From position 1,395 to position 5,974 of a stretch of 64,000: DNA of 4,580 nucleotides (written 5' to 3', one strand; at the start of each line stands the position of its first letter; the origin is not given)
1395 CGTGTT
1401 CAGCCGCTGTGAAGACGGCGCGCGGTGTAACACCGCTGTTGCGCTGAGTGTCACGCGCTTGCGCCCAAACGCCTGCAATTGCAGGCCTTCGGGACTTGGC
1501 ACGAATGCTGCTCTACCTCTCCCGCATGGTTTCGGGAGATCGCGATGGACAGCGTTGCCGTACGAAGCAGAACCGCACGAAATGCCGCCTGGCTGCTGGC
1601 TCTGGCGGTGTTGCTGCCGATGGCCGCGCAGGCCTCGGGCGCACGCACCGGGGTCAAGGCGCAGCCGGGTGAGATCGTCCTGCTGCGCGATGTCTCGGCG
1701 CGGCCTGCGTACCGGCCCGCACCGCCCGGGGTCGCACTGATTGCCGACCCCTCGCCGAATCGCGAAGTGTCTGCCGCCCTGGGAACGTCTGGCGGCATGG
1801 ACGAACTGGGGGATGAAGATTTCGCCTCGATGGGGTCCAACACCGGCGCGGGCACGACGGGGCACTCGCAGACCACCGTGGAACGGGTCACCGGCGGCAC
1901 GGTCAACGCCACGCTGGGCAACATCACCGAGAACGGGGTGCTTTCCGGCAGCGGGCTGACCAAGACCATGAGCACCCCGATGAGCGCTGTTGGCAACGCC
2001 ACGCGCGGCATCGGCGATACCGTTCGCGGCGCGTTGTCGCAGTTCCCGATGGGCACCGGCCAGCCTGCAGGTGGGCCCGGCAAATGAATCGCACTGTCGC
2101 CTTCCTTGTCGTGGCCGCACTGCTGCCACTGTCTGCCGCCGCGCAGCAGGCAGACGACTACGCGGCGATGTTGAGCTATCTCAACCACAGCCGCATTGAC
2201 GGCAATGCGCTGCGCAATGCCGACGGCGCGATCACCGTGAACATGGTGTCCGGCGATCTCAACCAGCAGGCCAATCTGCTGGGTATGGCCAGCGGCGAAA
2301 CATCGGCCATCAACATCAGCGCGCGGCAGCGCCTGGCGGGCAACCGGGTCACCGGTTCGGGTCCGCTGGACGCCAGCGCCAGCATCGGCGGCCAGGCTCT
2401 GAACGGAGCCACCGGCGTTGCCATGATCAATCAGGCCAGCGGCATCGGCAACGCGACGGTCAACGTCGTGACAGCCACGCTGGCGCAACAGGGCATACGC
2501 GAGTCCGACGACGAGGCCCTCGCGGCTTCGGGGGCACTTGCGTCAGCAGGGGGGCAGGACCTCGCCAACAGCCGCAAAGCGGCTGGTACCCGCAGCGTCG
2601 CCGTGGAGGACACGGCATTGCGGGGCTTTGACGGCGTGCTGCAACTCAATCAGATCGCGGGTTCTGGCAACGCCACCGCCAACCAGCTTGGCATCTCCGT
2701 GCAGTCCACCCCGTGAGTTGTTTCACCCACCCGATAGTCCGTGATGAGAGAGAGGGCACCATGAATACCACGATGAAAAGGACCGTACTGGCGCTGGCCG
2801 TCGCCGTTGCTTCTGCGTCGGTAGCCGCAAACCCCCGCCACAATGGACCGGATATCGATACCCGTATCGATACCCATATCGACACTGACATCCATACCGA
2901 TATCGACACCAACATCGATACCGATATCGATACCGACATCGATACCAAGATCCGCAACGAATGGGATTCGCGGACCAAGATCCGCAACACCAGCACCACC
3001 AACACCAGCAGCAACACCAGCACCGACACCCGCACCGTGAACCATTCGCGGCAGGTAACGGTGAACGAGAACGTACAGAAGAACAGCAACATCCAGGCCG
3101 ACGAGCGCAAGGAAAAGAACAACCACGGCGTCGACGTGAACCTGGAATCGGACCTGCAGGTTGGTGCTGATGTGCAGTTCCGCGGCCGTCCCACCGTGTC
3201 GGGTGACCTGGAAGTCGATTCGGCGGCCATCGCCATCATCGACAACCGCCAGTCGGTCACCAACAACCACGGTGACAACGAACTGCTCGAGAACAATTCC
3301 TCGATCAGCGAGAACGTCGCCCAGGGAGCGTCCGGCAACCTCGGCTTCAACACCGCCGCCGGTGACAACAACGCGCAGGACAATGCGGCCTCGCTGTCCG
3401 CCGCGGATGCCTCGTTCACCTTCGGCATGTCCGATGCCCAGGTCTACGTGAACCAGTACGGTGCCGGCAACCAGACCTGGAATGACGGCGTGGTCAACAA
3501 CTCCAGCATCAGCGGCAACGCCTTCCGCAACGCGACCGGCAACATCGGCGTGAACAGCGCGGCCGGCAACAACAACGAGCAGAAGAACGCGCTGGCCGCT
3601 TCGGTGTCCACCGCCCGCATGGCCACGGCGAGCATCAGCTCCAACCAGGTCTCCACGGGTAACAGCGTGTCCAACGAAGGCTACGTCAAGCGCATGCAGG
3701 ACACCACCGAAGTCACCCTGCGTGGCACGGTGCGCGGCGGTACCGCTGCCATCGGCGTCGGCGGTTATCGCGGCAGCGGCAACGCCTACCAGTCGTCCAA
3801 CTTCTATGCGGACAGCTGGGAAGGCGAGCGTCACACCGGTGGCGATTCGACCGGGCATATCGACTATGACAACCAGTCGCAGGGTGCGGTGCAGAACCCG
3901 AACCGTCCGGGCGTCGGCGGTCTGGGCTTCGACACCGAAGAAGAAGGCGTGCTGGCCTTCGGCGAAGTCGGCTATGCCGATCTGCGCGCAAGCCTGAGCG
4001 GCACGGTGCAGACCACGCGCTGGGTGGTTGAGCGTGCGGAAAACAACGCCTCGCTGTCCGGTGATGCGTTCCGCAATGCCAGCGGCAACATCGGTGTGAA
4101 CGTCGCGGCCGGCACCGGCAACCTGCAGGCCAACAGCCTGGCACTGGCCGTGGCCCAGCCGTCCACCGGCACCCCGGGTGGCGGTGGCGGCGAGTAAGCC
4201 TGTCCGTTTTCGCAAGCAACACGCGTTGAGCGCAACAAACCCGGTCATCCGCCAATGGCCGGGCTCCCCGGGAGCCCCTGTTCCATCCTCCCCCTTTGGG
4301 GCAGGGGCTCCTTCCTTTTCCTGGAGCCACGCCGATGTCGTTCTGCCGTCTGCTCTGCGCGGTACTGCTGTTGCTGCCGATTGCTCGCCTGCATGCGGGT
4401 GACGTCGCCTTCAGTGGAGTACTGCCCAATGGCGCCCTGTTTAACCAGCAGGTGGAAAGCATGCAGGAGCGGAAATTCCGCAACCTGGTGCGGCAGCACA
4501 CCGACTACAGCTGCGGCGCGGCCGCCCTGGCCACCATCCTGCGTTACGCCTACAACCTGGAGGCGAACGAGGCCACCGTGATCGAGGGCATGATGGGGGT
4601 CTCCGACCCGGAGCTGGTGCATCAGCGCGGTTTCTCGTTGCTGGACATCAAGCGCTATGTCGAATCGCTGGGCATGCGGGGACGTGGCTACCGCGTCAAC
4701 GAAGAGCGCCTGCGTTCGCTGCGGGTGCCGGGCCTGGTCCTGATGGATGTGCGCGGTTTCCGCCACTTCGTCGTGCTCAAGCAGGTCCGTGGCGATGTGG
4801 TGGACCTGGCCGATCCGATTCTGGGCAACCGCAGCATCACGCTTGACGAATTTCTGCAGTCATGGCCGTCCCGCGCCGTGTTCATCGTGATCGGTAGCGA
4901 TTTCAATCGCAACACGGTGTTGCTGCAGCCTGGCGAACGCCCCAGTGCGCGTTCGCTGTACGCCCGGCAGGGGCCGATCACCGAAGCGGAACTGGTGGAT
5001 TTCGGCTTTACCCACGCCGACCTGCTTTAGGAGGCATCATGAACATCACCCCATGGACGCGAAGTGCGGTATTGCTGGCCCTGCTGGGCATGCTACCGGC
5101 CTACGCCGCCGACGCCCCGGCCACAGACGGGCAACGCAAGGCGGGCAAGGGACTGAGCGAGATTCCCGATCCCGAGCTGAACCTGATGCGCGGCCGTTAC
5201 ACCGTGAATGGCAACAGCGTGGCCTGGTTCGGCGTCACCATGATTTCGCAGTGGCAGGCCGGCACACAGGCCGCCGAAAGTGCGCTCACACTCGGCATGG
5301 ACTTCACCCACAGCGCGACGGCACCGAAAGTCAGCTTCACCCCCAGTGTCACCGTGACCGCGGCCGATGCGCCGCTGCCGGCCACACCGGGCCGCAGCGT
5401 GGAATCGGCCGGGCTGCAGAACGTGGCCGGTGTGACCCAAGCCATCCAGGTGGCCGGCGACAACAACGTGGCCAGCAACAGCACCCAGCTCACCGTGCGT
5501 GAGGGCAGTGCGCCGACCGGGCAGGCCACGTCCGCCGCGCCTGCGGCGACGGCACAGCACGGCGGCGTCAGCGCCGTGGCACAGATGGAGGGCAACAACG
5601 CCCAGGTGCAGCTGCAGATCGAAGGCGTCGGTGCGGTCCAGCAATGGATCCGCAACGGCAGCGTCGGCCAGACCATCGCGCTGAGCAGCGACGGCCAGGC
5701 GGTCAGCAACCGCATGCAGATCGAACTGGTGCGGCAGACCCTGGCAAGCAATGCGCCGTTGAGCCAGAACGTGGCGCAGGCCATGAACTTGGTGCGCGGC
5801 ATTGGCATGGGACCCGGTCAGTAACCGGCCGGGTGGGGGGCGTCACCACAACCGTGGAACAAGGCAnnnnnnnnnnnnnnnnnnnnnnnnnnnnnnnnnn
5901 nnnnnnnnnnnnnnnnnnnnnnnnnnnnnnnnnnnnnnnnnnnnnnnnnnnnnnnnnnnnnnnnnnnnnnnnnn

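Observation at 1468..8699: Candidate sigma-54 promoter for the amyloid operon plus a dedicated enhancer-binding protein encoded convergently downstream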

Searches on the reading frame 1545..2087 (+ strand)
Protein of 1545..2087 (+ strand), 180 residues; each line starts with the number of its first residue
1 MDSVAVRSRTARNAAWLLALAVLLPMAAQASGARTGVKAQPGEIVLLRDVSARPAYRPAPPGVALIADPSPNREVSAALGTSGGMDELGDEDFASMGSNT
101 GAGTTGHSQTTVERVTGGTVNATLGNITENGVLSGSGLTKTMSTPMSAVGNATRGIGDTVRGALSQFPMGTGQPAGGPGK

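Call 3: search_protein_families(library=pfam, proteins=[window:1545-2087:+])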
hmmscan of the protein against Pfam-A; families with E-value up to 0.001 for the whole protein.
window:1545-2087:+ (180 aa): 0 families

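Call 5: search_protein_families(library=ncbifam, proteins=[window:1545-2087:+])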
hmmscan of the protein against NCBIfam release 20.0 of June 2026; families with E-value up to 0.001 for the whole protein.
window:1545-2087:+ (180 aa): 1 family
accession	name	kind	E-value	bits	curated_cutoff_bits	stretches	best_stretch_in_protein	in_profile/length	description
NF058617.1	chaperone_FapA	equivalog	6e-08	33.1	110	1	22-141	11-127/146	functional amyloid chaperone FapA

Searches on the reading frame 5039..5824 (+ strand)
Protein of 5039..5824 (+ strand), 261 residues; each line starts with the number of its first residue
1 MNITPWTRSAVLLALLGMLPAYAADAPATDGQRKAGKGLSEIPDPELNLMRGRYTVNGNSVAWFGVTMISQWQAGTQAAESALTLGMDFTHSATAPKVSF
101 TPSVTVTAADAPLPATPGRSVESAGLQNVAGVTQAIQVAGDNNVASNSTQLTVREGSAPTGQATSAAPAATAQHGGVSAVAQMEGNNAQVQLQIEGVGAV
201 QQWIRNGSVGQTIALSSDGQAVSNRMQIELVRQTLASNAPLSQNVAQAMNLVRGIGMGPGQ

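Call 3: search_protein_families(library=pfam, proteins=[window:5039-5824:+])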
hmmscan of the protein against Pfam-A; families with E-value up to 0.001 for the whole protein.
window:5039-5824:+ (261 aa): 0 families

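Call 5: search_protein_families(library=ncbifam, proteins=[window:5039-5824:+])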
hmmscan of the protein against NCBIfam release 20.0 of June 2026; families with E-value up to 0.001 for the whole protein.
window:5039-5824:+ (261 aa): 1 family
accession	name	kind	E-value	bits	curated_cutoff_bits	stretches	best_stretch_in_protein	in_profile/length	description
NF058559.1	FblAmlydFapE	equivalog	3.2e-23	82.2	250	1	41-247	28-238/247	fibril amyloid subunit FapE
